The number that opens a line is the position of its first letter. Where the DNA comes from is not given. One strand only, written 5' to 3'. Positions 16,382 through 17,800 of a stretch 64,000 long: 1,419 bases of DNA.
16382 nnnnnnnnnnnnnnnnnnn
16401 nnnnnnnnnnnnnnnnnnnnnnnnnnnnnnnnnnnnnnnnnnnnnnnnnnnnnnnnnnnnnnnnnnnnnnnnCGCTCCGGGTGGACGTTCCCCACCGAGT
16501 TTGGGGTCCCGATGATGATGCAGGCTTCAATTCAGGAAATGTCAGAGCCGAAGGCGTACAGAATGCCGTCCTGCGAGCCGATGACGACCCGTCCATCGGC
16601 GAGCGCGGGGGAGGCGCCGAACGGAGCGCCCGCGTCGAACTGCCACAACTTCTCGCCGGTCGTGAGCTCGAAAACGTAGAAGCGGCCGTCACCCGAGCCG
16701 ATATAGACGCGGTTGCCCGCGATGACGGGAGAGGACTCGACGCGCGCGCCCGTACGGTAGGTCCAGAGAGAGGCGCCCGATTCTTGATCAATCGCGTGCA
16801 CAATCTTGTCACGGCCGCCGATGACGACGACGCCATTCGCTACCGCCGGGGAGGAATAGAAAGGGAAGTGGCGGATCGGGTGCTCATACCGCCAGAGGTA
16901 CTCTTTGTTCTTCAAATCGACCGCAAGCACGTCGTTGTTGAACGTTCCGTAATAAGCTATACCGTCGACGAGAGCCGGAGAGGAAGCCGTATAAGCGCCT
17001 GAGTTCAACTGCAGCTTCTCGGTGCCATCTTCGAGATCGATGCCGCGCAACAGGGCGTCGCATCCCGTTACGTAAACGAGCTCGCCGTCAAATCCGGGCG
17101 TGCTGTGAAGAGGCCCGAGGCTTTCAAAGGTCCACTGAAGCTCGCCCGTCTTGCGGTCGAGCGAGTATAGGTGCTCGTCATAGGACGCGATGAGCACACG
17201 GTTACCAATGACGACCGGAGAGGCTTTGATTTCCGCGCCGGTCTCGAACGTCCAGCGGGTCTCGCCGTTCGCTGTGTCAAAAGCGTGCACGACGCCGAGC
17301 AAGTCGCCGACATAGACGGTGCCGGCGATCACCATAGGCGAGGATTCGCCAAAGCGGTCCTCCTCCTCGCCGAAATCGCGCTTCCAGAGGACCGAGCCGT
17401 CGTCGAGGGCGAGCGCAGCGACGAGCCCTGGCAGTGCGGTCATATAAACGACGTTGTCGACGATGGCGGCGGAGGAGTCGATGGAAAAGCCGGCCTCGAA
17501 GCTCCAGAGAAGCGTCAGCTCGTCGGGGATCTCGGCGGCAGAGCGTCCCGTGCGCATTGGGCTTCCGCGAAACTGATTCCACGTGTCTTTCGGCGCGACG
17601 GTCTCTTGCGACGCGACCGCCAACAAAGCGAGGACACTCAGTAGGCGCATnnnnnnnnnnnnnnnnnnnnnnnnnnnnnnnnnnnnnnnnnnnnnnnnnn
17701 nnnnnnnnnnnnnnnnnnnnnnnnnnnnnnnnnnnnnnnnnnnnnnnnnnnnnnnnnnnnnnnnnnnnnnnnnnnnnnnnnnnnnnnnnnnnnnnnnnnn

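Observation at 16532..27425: Divergent operon pair encoding six paralogous secreted PQQ-like beta-propellers plus one cytoplasmic Fe-alcohol dehydrogenase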

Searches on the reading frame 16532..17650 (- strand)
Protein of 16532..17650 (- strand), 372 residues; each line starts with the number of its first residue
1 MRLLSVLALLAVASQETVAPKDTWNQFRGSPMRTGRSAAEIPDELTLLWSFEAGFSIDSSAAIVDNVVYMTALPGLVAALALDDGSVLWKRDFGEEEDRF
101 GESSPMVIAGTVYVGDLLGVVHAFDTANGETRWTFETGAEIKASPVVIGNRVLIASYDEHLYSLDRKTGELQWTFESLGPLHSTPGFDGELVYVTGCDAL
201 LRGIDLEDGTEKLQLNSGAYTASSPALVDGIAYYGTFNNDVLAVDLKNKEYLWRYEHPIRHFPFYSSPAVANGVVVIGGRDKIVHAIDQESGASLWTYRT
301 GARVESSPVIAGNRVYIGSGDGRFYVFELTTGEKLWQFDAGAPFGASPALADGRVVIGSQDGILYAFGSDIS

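Call 3: search_protein_families(library=pfam, proteins=[window:16532-17650:-], max_evalue=0.01)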
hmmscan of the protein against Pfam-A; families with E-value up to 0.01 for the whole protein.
window:16532-17650:- (372 aa): 4 families
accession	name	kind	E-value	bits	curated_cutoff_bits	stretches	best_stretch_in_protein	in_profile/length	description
PF13570.13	Beta-prop_ACSF4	-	2e-78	264.5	133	4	103-310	7-222/329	Beta-alanine-activating enzyme, beta-propeller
PF13360.13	PQQ_2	-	2e-63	214.6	27.6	4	75-209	3-138/233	Outer membrane protein assembly factor BamB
PF01011.28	PQQ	-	6.1e-20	71.9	26.7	1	100-139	48-87/595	Glucose/ethanol/alcohol dehydrogenase, beta-propeller domain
PF25292.1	Beta-prop_CGLA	-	0.00037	20.5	26.8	0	152-181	47-76/316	Lambda-carrageenase beta-propeller domain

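Call 4: search_protein_families(library=ncbifam, proteins=[window:16532-17650:-], max_evalue=0.01)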
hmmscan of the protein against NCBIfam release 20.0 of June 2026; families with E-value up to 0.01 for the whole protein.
window:16532-17650:- (372 aa): 10 families
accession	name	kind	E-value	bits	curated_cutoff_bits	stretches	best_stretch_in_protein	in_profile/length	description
TIGR03300.1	assembly_YfgL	equivalog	5.4e-44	150.4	285.2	3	59-177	59-173/377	outer membrane protein assembly factor BamB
NF008351.0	PRK11138.1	equivalog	1.4e-35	122.5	423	3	61-178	65-189/394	outer membrane protein assembly factor BamB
NF053615.1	SerThrKinAfsKStmc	equivalog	6.5e-35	121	1300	2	229-367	619-759/809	protein serine/threonine kinase AfsK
TIGR03075.1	PQQ_enz_alc_DH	subfamily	1.4e-27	96.5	480.05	3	96-176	56-147/530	PQQ-dependent dehydrogenase, methanol/ethanol family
TIGR04528.1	acido_non_PQQ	subfamily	1.2e-21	77.1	650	2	54-187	47-190/493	acido-empty-quinoprotein group A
TIGR03074.1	PQQ_membr_DH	subfamily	3.9e-11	41.5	832.65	0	138-177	202-241/783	membrane-bound PQQ-dependent dehydrogenase, glucose/quinate/shikimate family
NF050114.1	Rv3212_fam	equivalog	5.2e-08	32.5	150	0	266-299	66-98/393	Rv3212 family protein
NF041516.1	PA2928_fam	subfamily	1.9e-06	27.5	70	0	121-172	316-372/376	PA2928 family protein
NF038015.2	AztD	exception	0.0011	17.8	400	0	155-223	3-74/356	zinc metallochaperone AztD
NF040673.1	PLuB_PQQ_rpt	exception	0.0032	16.5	250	0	122-175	270-325/395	PLuB system PQQ-binding repeat protein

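Call 10: search_solved_structures(query=window:16532-17650:-, max_evalue=0.001)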
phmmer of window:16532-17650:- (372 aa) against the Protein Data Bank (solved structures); distinct sequences matched with E-value up to 0.001: 69 (the best 60 are shown).
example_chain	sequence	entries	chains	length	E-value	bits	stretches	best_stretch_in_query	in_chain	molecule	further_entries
6tji_A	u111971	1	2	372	5.3e-81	275.8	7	286-370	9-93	Cake10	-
6tjh_A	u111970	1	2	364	1.2e-80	274.7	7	291-370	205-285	Cake9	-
6tjg_A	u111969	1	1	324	5.1e-53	183.7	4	291-370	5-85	Cake8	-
6tje_A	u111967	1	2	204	2.3e-51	178.3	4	273-370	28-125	Cake5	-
8prj_A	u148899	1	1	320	2.5e-45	158.4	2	110-368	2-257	v31Bagel8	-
6tjf_A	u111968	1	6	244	3.4e-40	141.5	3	291-370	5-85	Cake6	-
7awy_A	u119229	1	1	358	3.7e-38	134.8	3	110-370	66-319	Scone-R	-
7eq5_A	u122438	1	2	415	8.7e-30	107.3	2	83-370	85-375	Membrane associated protein kinase with beta-propeller domain, pyrrolo-quinoline quinone b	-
7awz_A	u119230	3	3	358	2.9e-29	105.6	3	110-242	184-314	Scone-E | SconeE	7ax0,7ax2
7evf_AA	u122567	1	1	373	3.4e-29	105.3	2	83-370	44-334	PQQ_3 domain-containing protein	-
6tjc_A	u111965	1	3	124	4e-28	101.8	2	273-367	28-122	Cake3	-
3hxj_A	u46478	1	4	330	4.7e-28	101.5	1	46-367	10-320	Pyrrolo-quinoline quinone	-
6tjd_A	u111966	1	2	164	3.5e-27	98.7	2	291-370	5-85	Cake4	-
7dxn_A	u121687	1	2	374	6.2e-27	97.9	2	83-366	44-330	Membrane associated protein kinase with beta-propeller domain, pyrrolo-quinoline quinone b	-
5ayw_B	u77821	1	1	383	9.1e-26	94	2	55-176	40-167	Outer membrane protein assembly factor BamB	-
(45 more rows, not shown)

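Call 65: search_protein_families(library=padloc, proteins=[window:16532-17650:-], max_evalue=0.001)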
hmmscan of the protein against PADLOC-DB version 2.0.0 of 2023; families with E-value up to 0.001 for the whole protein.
window:16532-17650:- (372 aa): 0 families
